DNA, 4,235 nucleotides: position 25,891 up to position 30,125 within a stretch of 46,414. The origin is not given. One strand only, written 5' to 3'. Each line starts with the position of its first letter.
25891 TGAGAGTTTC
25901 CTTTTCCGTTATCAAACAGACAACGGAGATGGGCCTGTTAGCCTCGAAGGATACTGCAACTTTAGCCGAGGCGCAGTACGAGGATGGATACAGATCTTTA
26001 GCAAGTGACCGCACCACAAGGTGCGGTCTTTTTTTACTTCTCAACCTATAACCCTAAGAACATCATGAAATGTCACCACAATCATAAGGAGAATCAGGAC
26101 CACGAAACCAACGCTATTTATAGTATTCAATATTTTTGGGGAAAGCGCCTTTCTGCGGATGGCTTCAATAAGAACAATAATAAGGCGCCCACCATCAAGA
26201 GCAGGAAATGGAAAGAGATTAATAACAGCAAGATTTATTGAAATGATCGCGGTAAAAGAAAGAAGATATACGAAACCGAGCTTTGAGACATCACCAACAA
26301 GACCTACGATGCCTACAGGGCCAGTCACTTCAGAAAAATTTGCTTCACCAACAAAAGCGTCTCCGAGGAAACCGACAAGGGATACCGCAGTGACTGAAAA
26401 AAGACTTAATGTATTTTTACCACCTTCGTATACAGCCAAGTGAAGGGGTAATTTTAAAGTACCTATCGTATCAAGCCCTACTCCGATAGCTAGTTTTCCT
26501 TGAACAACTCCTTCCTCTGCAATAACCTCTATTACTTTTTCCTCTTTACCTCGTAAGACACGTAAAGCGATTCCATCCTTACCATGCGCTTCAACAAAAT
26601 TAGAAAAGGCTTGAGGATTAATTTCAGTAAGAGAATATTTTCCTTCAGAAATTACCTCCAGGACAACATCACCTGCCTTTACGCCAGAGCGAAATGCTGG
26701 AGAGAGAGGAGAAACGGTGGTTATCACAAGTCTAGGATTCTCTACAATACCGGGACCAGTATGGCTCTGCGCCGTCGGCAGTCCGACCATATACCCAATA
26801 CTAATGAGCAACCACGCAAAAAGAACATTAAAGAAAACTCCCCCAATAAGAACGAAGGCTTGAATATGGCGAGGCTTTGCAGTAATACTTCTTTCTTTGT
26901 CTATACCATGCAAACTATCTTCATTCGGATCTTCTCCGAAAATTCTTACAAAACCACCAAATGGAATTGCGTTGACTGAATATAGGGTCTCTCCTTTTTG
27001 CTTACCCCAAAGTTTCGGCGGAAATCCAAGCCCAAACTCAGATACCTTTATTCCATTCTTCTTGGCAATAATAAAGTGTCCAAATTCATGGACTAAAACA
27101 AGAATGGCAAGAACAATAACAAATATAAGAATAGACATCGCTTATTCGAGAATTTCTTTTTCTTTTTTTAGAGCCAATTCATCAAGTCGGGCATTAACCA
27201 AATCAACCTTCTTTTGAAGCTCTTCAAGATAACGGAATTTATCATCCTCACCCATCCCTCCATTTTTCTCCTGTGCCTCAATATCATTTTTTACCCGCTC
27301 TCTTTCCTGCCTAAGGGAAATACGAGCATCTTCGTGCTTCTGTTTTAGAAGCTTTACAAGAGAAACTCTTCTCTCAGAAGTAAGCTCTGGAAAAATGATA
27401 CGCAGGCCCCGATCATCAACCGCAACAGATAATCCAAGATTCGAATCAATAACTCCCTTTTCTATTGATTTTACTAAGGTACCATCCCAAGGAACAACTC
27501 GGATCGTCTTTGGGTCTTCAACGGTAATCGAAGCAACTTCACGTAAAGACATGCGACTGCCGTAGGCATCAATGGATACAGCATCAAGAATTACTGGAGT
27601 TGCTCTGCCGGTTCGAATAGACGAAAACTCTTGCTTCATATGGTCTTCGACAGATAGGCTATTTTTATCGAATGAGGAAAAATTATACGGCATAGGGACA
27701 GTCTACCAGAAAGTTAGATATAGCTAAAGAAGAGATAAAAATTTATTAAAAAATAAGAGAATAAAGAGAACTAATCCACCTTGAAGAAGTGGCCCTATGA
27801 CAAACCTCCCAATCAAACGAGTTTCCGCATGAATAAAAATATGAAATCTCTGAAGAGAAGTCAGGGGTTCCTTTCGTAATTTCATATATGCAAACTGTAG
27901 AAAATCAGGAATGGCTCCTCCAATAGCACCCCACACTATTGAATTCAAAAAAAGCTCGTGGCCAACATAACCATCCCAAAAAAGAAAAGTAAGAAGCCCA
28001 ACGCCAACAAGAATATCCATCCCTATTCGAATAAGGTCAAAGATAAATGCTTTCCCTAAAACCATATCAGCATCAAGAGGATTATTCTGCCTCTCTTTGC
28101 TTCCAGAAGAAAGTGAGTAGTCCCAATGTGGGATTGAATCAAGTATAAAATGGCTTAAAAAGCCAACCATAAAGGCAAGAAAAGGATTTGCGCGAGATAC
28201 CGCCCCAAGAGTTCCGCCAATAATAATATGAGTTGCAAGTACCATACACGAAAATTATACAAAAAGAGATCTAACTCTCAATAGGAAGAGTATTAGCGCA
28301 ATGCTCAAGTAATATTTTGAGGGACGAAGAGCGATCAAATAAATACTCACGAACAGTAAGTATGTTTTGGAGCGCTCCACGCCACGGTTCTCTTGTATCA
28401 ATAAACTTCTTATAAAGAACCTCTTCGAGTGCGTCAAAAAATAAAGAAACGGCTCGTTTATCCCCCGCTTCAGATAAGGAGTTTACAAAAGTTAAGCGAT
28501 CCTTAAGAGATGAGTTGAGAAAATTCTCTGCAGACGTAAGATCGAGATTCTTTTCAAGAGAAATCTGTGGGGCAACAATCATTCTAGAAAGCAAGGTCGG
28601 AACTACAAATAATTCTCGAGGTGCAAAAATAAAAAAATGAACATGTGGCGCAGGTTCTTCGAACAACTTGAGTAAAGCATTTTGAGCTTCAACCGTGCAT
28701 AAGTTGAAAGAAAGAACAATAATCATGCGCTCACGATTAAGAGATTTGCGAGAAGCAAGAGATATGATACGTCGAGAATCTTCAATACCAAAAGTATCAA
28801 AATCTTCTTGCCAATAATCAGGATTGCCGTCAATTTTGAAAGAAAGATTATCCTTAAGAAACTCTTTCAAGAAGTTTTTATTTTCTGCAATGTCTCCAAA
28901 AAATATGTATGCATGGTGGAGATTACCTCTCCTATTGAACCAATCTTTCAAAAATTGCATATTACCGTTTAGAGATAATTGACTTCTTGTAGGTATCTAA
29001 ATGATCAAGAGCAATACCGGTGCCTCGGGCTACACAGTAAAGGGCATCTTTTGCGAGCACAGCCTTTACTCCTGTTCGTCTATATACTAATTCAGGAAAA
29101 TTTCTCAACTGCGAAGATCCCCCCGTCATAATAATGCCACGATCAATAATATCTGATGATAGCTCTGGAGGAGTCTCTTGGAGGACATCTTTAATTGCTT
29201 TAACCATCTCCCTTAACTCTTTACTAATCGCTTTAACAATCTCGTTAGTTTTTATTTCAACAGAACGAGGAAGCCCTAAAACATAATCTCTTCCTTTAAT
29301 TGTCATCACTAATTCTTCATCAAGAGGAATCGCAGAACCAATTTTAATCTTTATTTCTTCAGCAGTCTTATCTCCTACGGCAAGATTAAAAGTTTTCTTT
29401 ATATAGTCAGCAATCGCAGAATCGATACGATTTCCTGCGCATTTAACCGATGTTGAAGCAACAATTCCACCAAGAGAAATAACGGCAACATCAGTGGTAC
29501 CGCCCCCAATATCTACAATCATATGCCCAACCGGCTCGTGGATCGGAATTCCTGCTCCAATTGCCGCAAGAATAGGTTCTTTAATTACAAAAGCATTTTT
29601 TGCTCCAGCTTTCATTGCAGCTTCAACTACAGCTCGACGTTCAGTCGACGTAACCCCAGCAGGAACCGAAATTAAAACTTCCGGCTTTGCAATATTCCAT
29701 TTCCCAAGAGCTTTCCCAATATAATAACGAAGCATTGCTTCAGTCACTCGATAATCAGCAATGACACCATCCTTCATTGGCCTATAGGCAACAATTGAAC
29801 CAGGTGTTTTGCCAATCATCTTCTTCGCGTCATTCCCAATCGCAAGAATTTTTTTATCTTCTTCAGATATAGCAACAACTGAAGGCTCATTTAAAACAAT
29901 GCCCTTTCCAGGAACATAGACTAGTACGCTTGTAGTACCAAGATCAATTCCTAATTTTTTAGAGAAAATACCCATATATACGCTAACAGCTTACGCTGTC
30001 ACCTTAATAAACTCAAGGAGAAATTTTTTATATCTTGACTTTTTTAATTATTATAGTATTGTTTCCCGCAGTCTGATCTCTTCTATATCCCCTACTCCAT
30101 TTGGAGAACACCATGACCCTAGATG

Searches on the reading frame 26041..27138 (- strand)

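Call 60: search_protein_families(library=pfam, proteins=[window:26041-27138:-], max_evalue=0.001)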
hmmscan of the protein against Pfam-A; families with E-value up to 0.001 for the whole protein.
window:26041-27138:- (365 aa): 1 family
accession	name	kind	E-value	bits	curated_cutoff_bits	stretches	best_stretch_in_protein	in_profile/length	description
PF02163.28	Peptidase_M50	-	5e-56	189.9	27.2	1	6-351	2-221/221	Peptidase family M50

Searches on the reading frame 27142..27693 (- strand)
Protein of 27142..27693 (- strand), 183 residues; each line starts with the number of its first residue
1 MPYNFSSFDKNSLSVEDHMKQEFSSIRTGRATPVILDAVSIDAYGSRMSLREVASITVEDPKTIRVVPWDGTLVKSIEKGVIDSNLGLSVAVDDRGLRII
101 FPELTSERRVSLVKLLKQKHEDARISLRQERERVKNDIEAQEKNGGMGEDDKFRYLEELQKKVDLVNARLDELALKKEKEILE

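Call 61: search_protein_families(library=pfam, proteins=[window:27142-27693:-], max_evalue=0.001)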
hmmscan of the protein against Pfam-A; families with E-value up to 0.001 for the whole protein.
window:27142-27693:- (183 aa): 1 family
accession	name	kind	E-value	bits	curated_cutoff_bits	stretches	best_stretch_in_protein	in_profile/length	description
PF01765.24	RRF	-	1.4e-47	162.1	29.7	1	20-182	2-164/164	Ribosome recycling factor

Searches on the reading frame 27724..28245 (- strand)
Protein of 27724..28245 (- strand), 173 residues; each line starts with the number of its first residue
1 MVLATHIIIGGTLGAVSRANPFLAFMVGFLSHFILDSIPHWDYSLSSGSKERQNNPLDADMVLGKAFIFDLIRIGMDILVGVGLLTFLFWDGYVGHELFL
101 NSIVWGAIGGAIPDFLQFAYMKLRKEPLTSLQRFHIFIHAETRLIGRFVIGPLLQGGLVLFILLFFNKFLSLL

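Call 61: search_protein_families(library=pfam, proteins=[window:27724-28245:-], max_evalue=0.001)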
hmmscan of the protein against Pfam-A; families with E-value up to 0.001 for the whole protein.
window:27724-28245:- (173 aa): 0 families

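Call 63: search_protein_families(library=ncbifam, proteins=[window:27724-28245:-], max_evalue=0.1)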
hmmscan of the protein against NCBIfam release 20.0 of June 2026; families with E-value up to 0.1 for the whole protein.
window:27724-28245:- (173 aa): 1 family
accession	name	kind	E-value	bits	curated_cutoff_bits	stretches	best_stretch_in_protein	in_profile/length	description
NF011359.0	PRK14777.1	subfamily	0.089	12.4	187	0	76-117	90-131/191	lipoprotein signal peptidase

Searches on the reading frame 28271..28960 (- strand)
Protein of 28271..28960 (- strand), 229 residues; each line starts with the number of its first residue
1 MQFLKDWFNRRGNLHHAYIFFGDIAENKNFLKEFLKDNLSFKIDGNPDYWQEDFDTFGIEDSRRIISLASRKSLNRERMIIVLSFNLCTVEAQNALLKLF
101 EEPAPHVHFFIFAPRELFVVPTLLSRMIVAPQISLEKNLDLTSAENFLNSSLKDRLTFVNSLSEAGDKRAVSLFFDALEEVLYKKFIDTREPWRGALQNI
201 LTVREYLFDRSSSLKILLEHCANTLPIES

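Call 61: search_protein_families(library=pfam, proteins=[window:28271-28960:-], max_evalue=0.001)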
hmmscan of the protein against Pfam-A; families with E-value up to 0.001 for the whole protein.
window:28271-28960:- (229 aa): 1 family
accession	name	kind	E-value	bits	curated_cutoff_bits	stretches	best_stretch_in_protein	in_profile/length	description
PF13177.12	DNA_pol3_delta2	-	2.3e-11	44.4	27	1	59-129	83-154/161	DNA polymerase III, delta subunit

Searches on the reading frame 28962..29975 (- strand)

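Call 61: search_protein_families(library=pfam, proteins=[window:28962-29975:-], max_evalue=0.001)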
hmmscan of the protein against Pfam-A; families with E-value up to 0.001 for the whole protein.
window:28962-29975:- (337 aa): 6 families
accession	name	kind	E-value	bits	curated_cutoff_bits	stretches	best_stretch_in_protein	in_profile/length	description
PF06723.19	MreB_Mbl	-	5.7e-134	446.5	27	1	6-330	2-326/327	MreB/Mbl protein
PF14450.12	FtsA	-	1.5e-12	48.4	31.8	1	153-309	2-111/127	Cell division protein FtsA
PF00022.25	Actin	-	2.2e-12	46.8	27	1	31-195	31-190/410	Actin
PF00012.26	HSP70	-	3.3e-12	45.9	20.6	1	99-319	135-368/599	Hsp70 protein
PF25216.1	Volactin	-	1e-08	35.5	35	1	32-321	47-319/321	Volactin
PF21522.3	MreB-like_C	-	0.00043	21.3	27.8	0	153-264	1-107/123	Archaeal actin homologue MreB-like, C-terminal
